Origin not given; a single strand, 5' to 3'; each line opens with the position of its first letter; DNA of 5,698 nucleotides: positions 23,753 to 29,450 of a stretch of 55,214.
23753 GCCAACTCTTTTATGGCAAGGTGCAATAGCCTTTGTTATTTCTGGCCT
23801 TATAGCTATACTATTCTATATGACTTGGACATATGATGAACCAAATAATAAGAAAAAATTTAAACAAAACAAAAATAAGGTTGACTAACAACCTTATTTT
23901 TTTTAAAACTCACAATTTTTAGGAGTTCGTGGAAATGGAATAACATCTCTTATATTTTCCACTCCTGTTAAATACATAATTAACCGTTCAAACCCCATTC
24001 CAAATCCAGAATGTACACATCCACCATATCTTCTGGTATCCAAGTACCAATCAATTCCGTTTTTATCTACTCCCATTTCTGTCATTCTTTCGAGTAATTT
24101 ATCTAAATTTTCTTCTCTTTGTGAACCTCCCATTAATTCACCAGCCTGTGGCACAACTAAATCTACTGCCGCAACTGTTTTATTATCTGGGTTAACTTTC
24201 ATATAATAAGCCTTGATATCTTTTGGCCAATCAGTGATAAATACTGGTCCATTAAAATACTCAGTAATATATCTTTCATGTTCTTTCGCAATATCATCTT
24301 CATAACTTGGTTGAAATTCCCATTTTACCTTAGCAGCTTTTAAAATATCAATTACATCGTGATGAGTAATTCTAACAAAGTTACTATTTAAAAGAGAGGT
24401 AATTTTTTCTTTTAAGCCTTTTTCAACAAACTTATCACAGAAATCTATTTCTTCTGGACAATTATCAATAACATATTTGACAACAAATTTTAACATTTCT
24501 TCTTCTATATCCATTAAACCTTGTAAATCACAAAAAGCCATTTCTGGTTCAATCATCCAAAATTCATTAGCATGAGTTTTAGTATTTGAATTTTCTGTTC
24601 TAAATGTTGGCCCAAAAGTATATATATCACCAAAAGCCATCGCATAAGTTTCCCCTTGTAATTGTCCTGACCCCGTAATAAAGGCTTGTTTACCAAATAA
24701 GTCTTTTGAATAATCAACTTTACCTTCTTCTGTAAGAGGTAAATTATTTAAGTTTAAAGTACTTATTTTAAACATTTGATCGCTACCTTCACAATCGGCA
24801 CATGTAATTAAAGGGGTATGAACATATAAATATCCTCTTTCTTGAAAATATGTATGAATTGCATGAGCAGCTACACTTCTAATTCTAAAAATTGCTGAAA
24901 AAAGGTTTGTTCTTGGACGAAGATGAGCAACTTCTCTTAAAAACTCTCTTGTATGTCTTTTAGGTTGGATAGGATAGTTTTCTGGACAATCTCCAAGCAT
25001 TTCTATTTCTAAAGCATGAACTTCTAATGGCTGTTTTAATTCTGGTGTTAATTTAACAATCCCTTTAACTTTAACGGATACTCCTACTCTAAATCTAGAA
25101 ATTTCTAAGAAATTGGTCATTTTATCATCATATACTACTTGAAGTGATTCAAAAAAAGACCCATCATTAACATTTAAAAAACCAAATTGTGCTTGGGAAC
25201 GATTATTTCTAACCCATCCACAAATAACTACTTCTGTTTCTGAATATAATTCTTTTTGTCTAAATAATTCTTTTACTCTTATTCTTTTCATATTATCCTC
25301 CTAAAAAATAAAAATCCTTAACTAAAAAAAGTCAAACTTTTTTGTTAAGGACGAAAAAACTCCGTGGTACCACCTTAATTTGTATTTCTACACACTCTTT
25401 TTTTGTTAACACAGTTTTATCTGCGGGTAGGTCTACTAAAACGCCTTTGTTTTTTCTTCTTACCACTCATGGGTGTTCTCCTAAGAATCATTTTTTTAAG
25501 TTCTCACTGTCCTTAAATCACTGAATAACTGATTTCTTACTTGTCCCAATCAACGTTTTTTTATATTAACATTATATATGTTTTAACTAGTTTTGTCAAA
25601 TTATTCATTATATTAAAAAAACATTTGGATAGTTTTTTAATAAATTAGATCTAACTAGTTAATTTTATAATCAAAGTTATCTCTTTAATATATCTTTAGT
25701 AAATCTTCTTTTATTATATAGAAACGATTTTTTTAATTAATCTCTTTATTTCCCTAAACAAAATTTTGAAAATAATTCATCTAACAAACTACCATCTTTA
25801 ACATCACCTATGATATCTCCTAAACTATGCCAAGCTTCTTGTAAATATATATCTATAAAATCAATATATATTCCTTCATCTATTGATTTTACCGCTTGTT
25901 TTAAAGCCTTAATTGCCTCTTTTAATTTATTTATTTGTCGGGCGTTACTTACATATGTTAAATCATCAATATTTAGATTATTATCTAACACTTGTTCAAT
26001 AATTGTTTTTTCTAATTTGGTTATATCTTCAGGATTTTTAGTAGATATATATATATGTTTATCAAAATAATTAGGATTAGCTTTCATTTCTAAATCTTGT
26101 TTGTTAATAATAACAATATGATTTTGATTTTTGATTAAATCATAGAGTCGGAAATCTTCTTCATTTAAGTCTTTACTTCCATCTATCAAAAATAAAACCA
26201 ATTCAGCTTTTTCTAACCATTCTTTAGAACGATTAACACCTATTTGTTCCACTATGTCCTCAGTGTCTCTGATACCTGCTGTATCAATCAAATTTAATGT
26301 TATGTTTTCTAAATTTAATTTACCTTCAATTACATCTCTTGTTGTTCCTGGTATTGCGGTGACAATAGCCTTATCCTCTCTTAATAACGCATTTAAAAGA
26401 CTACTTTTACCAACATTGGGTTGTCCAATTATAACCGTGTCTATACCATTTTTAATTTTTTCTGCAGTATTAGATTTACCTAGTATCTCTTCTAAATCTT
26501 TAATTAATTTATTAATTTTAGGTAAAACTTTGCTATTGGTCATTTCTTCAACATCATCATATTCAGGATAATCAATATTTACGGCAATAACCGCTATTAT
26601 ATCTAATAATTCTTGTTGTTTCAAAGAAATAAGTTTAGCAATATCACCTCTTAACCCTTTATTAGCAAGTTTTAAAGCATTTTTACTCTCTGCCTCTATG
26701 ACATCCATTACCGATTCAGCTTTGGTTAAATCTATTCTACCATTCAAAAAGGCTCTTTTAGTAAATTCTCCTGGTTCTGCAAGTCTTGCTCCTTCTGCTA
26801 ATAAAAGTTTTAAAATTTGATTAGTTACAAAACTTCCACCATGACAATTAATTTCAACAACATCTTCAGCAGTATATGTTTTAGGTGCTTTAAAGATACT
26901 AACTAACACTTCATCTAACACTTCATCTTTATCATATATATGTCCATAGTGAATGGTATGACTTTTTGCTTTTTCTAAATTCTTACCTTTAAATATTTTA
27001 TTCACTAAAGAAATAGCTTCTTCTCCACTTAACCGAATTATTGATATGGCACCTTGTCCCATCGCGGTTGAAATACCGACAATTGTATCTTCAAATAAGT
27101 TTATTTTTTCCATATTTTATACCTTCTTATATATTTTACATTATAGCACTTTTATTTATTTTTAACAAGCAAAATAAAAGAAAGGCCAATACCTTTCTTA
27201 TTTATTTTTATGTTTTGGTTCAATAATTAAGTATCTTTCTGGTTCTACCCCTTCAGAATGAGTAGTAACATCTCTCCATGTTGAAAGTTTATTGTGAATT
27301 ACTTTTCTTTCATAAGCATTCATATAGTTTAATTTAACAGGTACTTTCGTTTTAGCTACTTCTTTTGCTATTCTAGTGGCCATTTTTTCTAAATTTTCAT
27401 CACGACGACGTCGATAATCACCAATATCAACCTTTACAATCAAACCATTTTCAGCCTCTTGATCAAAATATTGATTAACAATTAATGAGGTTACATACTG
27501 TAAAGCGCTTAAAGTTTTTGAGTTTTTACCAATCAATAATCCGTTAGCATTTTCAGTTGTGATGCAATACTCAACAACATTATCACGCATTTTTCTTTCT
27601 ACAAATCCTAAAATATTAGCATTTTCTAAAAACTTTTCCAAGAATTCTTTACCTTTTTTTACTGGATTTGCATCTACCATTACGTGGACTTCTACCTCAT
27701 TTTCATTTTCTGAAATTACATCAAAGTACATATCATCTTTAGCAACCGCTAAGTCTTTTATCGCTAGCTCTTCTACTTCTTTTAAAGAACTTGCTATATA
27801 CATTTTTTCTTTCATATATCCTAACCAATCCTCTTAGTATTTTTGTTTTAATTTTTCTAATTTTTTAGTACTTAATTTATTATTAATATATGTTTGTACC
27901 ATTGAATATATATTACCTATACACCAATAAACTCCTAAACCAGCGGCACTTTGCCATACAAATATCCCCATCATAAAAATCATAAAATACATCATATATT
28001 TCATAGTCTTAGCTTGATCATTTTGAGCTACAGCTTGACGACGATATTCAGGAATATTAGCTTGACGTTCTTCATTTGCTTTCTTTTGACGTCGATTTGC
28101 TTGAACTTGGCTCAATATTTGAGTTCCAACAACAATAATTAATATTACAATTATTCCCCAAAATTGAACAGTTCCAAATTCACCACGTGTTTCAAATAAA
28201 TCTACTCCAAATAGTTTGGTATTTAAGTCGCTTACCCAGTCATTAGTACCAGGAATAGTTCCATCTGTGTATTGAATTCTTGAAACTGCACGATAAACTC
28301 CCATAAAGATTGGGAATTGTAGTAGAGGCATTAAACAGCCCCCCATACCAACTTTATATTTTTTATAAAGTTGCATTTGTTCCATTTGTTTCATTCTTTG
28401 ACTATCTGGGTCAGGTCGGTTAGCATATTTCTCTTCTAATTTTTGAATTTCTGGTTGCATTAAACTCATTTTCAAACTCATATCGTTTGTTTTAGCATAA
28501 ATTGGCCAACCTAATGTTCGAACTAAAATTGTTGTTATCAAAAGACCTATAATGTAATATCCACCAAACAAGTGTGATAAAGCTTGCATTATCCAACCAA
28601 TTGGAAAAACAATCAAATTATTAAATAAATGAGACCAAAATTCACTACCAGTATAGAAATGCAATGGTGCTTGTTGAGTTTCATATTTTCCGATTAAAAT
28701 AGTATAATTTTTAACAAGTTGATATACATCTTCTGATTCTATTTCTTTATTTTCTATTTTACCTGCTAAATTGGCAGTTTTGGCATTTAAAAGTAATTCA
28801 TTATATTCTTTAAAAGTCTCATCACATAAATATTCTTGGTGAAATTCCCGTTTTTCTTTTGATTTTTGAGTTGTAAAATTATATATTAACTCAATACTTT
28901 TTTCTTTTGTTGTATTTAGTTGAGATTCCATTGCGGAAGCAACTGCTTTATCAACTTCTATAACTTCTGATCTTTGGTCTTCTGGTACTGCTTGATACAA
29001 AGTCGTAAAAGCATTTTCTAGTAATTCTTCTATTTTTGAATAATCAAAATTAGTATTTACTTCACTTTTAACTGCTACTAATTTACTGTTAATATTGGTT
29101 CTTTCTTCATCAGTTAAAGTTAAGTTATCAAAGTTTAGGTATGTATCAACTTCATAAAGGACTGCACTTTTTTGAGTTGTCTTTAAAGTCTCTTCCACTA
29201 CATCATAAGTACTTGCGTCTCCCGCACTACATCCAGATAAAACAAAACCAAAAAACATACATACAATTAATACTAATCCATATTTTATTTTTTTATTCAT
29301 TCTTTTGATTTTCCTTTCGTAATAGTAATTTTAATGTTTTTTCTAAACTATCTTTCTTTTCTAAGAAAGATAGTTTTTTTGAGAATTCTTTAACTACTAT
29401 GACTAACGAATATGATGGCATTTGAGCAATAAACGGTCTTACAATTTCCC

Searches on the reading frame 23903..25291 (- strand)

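Call 10: search_protein_families(library=pfam, proteins=[window:23903-25291:-], max_evalue=0.001)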
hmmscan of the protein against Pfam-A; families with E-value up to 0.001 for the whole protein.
window:23903-25291:- (462 aa): 2 families
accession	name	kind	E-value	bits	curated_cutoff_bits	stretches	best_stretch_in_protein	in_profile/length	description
PF00152.25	tRNA-synt_2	-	6.1e-62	209.9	25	1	120-456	7-307/308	tRNA synthetases class II (D, K and N)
PF01336.31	tRNA_anti-codon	-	6.5e-11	42.4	27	1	21-99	1-75/75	OB-fold nucleic acid binding domain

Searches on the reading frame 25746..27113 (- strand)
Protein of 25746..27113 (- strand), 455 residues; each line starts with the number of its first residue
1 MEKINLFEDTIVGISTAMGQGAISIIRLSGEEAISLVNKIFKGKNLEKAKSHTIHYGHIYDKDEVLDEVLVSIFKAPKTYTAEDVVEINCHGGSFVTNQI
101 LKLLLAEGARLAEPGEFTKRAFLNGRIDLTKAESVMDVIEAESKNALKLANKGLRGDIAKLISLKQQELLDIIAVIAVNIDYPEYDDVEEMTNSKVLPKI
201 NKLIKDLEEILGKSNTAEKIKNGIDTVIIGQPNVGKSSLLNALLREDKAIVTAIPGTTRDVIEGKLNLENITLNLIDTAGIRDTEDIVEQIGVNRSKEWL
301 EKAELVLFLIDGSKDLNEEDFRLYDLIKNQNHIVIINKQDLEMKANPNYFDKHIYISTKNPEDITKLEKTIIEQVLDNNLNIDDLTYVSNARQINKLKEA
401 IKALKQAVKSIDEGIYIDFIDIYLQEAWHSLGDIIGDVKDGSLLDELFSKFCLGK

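Call 10: search_protein_families(library=pfam, proteins=[window:25746-27113:-], max_evalue=0.001)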
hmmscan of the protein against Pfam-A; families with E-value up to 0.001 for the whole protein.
window:25746-27113:- (455 aa): 10 families
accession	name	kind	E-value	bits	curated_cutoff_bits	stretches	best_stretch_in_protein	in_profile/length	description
PF12631.12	MnmE_helical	-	8e-51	173.6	40.1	1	129-452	1-211/211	MnmE helical domain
PF10396.14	TrmE_N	-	3.5e-46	156.6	29.8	1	10-126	1-117/117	GTP-binding protein TrmE N-terminus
PF01926.29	MMR_HSR1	-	3.2e-27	95.3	21.9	1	226-338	2-113/113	50S ribosome-binding GTPase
PF02421.24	FeoB_N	-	4.4e-10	39.7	27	1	226-341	3-117/156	Ferrous iron transport protein B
PF00350.29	Dynamin_N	-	3e-07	31.1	27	0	227-259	2-34/168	Dynamin family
PF03193.22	RsgA_GTPase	-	0.00022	21.5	30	1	207-257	91-140/174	RsgA GTPase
PF00009.33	GTP_EFTU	-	0.00026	21.1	26.5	0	227-355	7-147/188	Elongation factor Tu GTP binding domain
PF04548.22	AIG1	-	0.00042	20.1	27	0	227-407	4-187/212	AIG1 family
PF00071.28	Ras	-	0.00064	19.8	21.6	0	227-342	3-117/162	Ras family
PF08477.19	Roc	-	0.00072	20.2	27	0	227-315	3-92/119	Ras of Complex, Roc, domain of DAPkinase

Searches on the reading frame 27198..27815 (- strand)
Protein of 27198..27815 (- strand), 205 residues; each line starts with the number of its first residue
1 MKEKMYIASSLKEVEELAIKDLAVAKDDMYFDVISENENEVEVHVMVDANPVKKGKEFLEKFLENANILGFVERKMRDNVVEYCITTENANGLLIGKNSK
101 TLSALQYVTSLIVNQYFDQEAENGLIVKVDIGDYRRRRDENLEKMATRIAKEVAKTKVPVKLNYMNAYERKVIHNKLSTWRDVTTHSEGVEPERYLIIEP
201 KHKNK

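Call 10: search_protein_families(library=pfam, proteins=[window:27198-27815:-], max_evalue=0.001)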
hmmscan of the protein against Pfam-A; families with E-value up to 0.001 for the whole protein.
window:27198-27815:- (205 aa): 2 families
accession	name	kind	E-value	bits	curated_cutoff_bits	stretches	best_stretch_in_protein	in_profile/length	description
PF01424.28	R3H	-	7.6e-17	61.5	26.8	1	140-200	1-60/60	R3H domain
PF13083.13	KH_KhpA-B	-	2.2e-06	27.9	32.1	1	57-115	6-64/73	KhpA/KhpB, KH domain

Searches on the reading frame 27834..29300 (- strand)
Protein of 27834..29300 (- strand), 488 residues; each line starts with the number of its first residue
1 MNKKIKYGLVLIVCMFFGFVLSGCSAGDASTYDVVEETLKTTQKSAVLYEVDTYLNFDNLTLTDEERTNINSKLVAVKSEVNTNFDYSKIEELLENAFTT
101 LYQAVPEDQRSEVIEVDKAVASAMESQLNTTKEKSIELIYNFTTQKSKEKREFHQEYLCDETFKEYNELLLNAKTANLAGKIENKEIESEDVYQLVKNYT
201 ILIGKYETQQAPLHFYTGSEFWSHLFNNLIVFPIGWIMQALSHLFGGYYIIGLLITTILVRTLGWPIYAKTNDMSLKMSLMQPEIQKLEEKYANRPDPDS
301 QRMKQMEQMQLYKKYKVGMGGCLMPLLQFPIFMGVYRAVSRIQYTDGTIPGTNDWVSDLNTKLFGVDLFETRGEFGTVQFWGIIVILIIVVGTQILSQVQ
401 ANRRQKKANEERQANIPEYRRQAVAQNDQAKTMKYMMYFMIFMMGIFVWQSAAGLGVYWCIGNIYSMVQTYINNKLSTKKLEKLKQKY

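Call 10: search_protein_families(library=pfam, proteins=[window:27834-29300:-], max_evalue=0.001)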
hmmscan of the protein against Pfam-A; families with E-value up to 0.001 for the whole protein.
window:27834-29300:- (488 aa): 1 family
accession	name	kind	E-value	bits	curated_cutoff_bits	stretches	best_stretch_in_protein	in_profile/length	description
PF02096.25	60KD_IMP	-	3.7e-38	131.5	35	1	249-475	1-163/163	60Kd inner membrane protein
